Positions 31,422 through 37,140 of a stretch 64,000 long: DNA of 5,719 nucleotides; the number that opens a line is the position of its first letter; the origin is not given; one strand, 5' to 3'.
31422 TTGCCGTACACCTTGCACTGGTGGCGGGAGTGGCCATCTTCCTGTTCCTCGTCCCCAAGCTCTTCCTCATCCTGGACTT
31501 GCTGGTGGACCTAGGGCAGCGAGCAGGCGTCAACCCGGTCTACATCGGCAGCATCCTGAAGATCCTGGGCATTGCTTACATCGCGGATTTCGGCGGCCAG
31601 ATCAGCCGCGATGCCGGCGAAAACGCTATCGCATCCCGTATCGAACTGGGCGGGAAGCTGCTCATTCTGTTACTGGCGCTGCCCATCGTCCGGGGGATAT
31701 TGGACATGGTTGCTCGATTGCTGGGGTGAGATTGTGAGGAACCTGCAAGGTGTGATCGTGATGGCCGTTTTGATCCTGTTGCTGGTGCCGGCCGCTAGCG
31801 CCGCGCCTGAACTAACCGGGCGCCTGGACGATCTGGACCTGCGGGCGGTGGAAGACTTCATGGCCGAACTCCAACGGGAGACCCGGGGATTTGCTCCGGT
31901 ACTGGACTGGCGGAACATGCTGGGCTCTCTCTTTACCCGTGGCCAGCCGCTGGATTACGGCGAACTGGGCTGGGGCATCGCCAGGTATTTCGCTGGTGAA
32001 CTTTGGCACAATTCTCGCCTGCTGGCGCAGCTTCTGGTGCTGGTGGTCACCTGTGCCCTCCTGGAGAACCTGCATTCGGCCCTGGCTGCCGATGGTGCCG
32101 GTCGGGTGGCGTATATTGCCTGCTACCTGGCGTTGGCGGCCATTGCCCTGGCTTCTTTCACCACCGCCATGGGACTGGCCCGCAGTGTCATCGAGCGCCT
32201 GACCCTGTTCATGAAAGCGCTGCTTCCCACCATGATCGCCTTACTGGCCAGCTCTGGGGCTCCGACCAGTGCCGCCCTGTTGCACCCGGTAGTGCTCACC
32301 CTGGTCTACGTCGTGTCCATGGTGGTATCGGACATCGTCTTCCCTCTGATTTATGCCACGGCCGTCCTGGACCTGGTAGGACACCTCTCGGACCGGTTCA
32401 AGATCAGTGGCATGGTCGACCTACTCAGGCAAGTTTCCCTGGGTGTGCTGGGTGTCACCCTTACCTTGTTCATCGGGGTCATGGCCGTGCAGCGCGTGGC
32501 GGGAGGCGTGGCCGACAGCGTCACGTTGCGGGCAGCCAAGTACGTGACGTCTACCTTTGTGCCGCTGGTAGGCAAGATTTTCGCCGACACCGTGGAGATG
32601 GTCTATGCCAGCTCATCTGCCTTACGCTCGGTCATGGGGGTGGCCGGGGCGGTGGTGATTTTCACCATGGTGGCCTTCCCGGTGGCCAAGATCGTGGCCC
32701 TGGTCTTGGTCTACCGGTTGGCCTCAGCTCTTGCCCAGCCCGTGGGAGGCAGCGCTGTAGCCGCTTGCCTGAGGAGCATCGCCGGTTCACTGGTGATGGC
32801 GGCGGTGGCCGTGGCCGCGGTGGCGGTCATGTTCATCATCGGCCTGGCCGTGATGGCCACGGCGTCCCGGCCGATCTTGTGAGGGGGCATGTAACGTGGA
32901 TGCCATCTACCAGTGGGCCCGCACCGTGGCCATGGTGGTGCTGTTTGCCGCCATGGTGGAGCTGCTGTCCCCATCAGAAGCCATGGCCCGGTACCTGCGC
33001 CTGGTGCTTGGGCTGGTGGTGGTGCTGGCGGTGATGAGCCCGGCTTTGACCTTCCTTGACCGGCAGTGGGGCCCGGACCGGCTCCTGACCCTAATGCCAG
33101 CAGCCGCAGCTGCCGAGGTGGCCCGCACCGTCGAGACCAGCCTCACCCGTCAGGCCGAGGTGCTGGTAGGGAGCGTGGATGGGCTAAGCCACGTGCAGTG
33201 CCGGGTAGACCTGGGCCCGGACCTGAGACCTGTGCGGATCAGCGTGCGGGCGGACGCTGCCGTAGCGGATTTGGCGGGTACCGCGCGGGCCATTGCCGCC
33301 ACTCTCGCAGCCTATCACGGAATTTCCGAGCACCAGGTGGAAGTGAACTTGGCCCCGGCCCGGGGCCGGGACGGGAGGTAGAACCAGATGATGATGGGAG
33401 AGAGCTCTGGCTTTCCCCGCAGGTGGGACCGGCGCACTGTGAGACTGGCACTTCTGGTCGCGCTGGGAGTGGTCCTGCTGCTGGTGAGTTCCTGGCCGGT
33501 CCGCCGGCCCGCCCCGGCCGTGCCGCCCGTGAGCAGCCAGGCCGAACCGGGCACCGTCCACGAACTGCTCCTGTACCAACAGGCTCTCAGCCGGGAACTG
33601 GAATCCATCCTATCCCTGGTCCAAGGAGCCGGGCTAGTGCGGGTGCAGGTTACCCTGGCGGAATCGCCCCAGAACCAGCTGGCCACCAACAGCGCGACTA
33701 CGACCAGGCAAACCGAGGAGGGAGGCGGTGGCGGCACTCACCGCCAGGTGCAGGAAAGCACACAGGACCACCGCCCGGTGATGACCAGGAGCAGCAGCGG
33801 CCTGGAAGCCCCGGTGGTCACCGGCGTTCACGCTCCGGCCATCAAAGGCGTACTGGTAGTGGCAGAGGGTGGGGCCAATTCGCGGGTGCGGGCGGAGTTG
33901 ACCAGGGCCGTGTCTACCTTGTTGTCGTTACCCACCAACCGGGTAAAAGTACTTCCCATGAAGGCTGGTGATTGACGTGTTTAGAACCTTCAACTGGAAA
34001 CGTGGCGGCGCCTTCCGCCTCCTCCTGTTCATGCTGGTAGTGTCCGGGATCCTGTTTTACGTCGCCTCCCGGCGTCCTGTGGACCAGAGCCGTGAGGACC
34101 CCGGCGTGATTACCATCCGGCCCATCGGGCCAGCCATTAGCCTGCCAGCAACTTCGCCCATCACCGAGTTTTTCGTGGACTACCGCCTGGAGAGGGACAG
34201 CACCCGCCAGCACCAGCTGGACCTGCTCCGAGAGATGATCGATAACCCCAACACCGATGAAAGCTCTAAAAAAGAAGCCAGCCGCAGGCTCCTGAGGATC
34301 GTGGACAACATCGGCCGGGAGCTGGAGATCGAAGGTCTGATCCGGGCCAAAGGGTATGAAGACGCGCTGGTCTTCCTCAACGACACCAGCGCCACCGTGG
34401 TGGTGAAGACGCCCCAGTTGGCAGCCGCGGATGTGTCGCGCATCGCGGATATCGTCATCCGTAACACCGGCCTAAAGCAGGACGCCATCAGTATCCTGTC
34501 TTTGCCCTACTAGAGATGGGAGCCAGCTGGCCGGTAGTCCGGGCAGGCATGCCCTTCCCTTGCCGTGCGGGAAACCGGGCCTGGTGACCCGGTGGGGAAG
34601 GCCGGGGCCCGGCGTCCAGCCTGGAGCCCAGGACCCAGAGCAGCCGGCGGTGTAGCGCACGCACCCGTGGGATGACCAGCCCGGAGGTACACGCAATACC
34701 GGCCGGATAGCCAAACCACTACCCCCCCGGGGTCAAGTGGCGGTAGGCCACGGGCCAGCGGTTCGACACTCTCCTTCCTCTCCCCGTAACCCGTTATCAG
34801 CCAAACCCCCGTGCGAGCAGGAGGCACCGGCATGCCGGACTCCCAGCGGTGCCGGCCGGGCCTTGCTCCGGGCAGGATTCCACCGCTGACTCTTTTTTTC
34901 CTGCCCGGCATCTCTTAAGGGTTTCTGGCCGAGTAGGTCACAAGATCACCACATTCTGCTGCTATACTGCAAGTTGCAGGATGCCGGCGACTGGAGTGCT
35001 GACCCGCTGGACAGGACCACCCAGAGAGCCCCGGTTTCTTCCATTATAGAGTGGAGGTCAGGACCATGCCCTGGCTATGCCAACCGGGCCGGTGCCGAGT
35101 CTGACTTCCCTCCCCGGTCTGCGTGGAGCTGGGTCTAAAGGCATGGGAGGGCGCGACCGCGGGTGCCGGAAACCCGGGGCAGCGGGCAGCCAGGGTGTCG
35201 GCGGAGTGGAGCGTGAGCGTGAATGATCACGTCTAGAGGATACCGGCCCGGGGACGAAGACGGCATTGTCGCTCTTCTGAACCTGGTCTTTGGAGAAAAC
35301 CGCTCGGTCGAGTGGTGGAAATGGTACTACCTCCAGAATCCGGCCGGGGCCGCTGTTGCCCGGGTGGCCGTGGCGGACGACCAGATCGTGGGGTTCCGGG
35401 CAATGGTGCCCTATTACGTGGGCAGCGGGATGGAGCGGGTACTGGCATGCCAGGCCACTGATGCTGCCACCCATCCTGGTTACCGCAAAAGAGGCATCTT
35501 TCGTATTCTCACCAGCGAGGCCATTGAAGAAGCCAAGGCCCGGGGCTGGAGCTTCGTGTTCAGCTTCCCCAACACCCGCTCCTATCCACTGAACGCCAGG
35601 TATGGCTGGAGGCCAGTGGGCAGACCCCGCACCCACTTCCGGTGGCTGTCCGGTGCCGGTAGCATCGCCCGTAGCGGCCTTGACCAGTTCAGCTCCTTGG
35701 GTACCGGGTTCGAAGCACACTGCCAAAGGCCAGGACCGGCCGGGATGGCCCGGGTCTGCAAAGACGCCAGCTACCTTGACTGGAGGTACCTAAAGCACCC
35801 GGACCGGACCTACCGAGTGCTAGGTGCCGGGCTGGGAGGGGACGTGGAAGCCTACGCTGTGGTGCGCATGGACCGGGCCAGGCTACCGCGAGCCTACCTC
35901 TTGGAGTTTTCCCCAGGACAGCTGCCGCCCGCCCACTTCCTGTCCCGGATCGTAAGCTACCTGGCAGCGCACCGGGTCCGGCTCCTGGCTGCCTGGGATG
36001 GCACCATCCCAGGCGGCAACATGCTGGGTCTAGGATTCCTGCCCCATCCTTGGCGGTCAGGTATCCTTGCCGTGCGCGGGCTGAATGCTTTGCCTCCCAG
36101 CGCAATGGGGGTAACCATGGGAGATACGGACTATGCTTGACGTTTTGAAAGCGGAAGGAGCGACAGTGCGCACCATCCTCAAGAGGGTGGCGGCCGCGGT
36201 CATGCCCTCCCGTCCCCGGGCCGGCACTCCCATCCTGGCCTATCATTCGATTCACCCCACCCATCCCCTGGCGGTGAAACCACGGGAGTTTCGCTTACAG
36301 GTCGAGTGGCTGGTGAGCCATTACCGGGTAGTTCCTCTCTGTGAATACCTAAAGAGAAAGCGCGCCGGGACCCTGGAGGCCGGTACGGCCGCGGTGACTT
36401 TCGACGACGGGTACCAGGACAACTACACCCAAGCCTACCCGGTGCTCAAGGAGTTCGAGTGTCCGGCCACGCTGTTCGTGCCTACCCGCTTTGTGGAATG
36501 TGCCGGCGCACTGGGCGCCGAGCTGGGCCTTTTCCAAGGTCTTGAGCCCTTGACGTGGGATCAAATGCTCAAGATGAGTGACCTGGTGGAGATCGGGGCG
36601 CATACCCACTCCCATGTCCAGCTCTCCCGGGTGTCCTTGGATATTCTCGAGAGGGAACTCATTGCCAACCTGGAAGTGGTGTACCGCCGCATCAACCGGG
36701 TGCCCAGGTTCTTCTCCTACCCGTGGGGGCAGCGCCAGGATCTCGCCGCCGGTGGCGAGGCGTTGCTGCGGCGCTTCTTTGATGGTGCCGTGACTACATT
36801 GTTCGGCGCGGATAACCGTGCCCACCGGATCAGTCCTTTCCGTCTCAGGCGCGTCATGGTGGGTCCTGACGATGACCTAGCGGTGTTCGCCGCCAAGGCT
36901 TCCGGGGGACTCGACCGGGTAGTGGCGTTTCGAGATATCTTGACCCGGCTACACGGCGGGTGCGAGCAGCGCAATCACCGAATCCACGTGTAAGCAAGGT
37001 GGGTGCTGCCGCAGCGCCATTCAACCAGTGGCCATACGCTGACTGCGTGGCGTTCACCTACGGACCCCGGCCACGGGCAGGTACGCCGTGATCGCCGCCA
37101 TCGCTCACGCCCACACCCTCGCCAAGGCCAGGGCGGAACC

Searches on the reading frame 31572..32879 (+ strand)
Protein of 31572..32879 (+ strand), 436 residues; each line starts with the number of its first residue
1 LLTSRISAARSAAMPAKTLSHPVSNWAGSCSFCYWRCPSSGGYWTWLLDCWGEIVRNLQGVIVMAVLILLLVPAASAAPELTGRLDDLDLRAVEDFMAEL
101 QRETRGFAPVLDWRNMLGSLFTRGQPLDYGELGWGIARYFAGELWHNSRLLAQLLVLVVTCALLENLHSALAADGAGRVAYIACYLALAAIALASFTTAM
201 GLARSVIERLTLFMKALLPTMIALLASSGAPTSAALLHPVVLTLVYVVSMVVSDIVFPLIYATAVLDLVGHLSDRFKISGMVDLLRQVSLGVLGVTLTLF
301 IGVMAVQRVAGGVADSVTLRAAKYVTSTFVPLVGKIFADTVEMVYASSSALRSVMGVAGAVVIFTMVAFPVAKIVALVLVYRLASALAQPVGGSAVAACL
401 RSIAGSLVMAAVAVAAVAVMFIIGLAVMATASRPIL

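Call 70: search_protein_families(library=pfam, proteins=[window:31572-32879:+], max_evalue=0.00001)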
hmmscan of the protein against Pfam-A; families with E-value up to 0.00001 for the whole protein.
window:31572-32879:+ (436 aa): 1 family
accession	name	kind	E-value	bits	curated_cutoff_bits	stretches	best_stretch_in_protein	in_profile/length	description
PF09546.15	Spore_III_AE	-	4.9e-91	305.7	27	1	113-431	3-320/321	Stage III sporulation protein AE (spore_III_AE)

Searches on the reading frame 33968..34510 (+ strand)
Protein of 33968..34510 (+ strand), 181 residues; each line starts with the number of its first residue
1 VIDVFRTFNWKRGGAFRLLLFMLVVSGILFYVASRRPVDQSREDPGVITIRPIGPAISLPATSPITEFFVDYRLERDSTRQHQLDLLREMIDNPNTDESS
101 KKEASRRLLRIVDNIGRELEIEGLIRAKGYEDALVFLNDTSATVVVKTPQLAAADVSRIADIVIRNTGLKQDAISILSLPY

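Call 70: search_protein_families(library=pfam, proteins=[window:33968-34510:+], max_evalue=0.00001)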
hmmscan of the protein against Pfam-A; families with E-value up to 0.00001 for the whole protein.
window:33968-34510:+ (181 aa): 1 family
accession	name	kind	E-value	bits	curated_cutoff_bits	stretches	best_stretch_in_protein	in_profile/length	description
PF12685.13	SpoIIIAH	-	4e-36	125.2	30.6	1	66-176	81-191/191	SpoIIIAH-like protein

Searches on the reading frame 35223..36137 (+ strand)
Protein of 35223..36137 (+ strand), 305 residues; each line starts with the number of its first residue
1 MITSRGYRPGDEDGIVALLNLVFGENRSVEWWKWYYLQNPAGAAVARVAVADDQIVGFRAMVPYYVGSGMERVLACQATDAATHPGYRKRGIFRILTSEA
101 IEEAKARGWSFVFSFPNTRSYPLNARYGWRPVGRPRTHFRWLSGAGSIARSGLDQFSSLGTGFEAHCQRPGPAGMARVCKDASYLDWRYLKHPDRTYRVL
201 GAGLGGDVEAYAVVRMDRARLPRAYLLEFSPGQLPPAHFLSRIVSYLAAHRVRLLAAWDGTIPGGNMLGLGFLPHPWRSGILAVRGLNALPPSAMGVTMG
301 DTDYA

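Call 38: search_protein_families(library=pfam, proteins=[window:35223-36137:+], max_evalue=0.001)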
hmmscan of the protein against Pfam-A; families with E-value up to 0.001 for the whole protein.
window:35223-36137:+ (305 aa): 3 families
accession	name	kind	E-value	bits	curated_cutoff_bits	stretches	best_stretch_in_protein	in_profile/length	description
PF13527.13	Acetyltransf_9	-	2.6e-15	57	25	1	5-131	3-126/127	Acetyltransferase (GNAT) domain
PF00583.31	Acetyltransf_1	-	5.7e-06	27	20.7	1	33-127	25-114/116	Acetyltransferase (GNAT) family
PF13508.13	Acetyltransf_7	-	0.00047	20.9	27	1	48-109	7-62/84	Acetyltransferase (GNAT) domain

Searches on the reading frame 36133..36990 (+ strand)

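Call 38: search_protein_families(library=pfam, proteins=[window:36133-36990:+], max_evalue=0.001)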
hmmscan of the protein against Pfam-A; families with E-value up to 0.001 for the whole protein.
window:36133-36990:+ (286 aa): 1 family
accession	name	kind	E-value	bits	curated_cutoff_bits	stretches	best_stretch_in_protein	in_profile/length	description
PF01522.26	Polysacc_deac_1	-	1.4e-18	67.4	23.1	1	80-204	3-111/124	Polysaccharide deacetylase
